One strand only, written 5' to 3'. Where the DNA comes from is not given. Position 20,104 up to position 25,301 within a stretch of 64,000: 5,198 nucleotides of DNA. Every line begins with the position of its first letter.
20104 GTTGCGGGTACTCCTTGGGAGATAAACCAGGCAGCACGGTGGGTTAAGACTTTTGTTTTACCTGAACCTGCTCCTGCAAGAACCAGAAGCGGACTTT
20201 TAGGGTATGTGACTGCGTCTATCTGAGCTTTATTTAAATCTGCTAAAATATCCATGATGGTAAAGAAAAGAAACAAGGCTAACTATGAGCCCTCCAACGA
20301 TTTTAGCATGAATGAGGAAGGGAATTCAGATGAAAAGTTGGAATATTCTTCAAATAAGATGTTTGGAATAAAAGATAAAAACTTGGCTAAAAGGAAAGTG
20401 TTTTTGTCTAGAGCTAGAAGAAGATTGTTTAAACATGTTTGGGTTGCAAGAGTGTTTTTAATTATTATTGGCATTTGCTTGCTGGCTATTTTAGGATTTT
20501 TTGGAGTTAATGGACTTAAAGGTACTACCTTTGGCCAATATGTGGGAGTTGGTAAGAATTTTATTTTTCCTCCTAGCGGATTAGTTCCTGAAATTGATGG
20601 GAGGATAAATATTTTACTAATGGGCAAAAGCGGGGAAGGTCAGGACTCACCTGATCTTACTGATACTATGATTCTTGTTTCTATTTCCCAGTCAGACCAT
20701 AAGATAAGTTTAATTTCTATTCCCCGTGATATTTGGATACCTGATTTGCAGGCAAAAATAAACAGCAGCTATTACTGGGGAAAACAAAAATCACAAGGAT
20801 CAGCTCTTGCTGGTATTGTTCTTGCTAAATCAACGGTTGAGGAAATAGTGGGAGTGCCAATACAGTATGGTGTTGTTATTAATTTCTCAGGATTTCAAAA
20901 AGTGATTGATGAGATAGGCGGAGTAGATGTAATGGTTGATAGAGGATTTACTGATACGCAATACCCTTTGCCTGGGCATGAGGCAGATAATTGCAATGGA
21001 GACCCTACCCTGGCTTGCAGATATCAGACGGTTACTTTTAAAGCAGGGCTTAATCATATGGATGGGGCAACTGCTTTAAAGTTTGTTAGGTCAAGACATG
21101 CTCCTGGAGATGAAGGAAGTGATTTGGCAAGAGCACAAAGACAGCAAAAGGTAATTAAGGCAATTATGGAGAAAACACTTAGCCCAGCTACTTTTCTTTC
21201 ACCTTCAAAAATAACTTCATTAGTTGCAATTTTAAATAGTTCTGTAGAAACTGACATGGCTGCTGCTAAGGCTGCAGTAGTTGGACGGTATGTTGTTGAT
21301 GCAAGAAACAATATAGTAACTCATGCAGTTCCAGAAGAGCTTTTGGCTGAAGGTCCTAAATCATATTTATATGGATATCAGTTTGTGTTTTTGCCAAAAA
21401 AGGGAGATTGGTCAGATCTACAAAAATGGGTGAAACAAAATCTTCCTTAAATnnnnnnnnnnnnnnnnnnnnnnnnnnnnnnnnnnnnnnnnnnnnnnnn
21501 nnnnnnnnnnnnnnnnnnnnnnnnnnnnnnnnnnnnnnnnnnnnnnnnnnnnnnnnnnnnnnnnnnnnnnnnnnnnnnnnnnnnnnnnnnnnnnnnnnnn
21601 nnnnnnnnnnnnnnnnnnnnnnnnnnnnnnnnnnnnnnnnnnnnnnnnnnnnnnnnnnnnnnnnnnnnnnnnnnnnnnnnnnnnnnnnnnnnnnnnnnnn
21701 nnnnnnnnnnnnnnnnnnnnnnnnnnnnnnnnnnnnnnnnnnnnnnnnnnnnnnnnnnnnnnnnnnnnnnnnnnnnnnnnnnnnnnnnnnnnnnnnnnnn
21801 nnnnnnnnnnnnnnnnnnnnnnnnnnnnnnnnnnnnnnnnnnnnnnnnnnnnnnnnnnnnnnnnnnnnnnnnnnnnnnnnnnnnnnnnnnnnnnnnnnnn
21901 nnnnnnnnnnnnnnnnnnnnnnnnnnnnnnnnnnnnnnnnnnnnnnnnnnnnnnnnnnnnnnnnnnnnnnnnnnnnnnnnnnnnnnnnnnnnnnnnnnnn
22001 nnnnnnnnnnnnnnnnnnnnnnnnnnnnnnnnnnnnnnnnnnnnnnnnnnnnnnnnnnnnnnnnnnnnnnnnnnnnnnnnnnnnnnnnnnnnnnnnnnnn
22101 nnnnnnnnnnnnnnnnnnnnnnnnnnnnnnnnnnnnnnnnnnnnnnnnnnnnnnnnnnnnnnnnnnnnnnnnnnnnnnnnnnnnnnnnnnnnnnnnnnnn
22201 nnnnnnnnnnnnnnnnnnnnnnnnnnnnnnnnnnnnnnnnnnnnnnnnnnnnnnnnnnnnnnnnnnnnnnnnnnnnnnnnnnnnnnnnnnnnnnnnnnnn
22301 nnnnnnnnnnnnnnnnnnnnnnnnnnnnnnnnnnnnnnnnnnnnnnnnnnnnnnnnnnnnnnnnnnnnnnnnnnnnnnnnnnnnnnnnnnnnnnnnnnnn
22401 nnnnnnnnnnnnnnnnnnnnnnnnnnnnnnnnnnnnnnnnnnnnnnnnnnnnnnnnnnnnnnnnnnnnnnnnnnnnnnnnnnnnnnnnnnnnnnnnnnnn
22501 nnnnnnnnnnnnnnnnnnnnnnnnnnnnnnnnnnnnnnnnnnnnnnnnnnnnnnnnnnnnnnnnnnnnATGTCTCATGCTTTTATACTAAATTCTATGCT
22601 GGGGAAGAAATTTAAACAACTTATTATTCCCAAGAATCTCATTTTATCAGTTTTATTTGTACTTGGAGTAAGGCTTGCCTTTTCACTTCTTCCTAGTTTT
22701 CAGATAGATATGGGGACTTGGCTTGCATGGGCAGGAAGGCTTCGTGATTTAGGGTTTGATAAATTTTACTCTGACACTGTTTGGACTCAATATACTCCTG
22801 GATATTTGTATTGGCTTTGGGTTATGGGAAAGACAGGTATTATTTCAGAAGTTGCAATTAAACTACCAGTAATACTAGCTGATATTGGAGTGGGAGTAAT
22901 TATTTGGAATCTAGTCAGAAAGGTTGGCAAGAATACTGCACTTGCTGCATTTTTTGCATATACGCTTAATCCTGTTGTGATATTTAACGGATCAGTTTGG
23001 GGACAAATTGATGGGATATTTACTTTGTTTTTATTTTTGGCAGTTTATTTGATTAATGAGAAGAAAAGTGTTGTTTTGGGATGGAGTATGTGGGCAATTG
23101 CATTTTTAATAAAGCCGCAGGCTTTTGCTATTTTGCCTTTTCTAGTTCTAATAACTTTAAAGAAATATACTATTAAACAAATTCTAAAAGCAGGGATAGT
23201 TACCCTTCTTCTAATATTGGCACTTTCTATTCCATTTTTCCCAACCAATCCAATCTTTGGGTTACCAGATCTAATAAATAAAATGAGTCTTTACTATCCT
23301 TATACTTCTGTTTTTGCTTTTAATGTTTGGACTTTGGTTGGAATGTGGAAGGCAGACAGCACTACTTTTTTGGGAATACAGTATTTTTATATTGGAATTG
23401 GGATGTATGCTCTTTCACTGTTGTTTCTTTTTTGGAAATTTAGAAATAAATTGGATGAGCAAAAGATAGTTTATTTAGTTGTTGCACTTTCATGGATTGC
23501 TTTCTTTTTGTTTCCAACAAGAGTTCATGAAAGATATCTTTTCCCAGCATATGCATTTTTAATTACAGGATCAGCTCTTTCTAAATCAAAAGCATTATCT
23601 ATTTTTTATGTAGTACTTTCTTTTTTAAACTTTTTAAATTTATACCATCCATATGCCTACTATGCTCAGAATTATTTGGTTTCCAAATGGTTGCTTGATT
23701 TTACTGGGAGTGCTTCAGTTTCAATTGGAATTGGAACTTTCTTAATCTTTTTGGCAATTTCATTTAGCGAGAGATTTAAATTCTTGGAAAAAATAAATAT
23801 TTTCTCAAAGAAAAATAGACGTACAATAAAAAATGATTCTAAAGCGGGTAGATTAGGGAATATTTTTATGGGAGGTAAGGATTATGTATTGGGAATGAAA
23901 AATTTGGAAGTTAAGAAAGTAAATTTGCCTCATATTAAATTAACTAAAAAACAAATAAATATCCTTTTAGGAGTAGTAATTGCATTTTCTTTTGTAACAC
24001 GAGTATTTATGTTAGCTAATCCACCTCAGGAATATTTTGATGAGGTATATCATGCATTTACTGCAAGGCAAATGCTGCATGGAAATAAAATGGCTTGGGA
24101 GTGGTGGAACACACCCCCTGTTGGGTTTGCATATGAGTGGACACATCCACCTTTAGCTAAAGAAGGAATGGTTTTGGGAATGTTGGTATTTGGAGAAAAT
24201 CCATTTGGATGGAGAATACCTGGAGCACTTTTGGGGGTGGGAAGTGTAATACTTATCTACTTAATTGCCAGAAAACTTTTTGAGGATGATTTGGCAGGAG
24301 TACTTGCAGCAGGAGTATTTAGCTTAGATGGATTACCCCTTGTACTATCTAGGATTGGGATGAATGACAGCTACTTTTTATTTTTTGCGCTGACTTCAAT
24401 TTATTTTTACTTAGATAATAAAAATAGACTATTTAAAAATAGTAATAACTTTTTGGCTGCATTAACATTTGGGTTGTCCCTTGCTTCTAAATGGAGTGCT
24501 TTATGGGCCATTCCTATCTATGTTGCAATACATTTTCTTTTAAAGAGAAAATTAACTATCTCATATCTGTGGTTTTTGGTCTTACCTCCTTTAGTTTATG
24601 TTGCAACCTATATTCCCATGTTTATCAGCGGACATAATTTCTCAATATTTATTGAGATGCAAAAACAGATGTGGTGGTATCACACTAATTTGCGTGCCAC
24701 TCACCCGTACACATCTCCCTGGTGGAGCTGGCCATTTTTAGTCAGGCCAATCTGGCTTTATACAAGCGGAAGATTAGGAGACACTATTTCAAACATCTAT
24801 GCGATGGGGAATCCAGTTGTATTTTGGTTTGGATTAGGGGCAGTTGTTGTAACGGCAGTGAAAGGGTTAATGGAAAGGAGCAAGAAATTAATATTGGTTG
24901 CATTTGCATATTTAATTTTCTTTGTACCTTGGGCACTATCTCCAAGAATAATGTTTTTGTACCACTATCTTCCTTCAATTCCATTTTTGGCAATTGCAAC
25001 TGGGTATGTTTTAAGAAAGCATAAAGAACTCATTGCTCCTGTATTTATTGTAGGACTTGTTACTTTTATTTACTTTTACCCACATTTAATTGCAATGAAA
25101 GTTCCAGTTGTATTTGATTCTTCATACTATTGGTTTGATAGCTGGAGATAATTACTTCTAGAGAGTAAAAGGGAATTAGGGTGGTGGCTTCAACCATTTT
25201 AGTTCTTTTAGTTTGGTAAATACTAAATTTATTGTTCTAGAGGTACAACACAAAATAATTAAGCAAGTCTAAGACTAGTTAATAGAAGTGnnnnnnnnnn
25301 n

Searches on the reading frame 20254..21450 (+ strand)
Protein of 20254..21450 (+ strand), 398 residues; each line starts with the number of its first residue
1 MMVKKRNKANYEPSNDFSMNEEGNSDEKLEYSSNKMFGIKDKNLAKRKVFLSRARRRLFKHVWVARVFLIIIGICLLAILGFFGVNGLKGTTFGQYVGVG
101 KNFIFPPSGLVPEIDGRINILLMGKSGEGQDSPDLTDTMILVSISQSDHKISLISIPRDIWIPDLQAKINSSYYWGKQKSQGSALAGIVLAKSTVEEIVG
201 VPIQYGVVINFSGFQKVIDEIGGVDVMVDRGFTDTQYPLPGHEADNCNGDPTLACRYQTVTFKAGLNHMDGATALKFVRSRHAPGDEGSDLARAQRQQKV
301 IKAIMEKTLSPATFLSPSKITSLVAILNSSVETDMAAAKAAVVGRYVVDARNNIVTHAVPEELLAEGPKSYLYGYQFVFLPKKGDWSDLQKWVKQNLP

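Call 8: search_protein_families(library=pfam, proteins=[window:20254-21450:+], max_evalue=0.001)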
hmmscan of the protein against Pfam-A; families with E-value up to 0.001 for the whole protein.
window:20254-21450:+ (398 aa): 1 family
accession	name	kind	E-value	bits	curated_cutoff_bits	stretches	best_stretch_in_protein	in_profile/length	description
PF03816.19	LytR_cpsA_psr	-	3.5e-37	128.3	24.6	1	136-308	2-148/150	LytR_cpsA_psr family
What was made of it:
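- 20254..21450 (+): LCP (LytR-CpsA-Psr) glycopolymer-to-peptidoglycan ligase. Candidate last step of the pathway. PF03816, E=3.5e-37 (call 8).
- Checked: The LCP gene at 20254-21450 is real (LytR_cpsA_psr E=3.5e-37, call 8).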

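Call 63: search_protein_families(library=ncbifam, proteins=[window:20254-21450:+], max_evalue=0.001)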
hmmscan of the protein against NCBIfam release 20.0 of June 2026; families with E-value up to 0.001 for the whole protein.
window:20254-21450:+ (398 aa): 4 families
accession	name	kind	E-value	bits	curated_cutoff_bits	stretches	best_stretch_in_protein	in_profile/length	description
TIGR00350.1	lytR_cpsA_psr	domain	2.9e-31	108.8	62.3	2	136-237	3-101/152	LCP family glycopolymer transferase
NF006897.1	PRK09379.1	equivalog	3.1e-26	92.3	441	2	118-237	60-172/298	polyisoprenyl-teichoic acid--peptidoglycan teichoic acid transferase TagU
NF051849.1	LCP_trans_Cps2A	equivalog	7.8e-23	81.4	650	2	253-339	332-413/477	LCP family glycopolymer transferase CpsA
NF047591.1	ligase_LytR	equivalog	1e-16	61.2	450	1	118-335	58-259/336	glycopolymer--peptidoglycan transferase LytR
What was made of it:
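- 20254..21450 (+): NCBIfam LCP domain, 108.8 bits against a cut-off of 62.3 (call 63).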

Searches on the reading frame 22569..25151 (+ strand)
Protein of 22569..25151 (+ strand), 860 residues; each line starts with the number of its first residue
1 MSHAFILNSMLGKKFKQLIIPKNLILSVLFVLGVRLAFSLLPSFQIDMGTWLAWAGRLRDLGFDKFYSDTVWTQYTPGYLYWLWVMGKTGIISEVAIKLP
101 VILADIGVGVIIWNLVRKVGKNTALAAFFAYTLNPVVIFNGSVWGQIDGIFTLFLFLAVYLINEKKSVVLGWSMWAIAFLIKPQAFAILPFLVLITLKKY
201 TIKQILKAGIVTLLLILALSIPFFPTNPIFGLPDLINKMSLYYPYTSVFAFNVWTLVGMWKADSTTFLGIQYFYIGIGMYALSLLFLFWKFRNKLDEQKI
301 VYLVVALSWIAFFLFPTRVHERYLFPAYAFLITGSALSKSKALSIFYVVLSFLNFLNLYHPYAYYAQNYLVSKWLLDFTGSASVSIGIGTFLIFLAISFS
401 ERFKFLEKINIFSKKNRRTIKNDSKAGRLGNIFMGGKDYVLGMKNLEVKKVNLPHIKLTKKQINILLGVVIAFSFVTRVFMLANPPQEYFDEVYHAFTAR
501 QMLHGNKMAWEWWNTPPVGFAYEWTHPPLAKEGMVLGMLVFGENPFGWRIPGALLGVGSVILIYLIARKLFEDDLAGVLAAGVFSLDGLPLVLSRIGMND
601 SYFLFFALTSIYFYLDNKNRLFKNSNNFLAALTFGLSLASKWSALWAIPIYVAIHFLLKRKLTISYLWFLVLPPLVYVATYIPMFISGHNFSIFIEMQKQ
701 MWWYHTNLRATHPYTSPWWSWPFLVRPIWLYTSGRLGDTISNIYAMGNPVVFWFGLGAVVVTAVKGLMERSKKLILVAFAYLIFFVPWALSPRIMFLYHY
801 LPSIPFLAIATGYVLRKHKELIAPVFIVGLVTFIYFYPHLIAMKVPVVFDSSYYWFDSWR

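Call 8: search_protein_families(library=pfam, proteins=[window:22569-25151:+], max_evalue=0.001)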
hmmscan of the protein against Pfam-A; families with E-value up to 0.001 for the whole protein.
window:22569-25151:+ (860 aa): 3 families
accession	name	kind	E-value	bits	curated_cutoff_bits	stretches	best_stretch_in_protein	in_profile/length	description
PF16192.10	PMT_4TMC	-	2.2e-18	66.9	32.4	1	691-859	2-202/202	C-terminal four TMM region of protein-O-mannosyltransferase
PF02366.24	PMT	-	5.3e-17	62.6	22.7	1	470-666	3-211/245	Dolichyl-phosphate-mannose-protein mannosyltransferase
PF13231.12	PMT_2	-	3.1e-13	50.7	26.1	2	526-679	2-155/160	Dolichyl-phosphate-mannose-protein mannosyltransferase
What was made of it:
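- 21453..25151 (.): Two further GT-C genes flanking the LCP gene: 21453-22577 (minus, PMT_2 type) and 22569-25151 (plus, PMT + PMT_4TMC, with an extra polytopic N-terminal half). Pfam PMT (62.6 bits) and PMT_4TMC (66.9 bits) for the second (call 8).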

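Call 63: search_protein_families(library=ncbifam, proteins=[window:22569-25151:+], max_evalue=0.001)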
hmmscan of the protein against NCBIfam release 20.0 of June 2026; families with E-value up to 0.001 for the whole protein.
window:22569-25151:+ (860 aa): 1 family
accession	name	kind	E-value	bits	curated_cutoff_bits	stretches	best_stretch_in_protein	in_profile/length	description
NF058602.1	PrMnsylTfPmt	equivalog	1.6e-19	70.1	800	1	465-631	36-204/530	protein O-mannosyltransferase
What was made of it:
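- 21453..25151 (.): NCBIfam protein O-mannosyltransferase, 70 bits, far below its cut-off (call 63).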
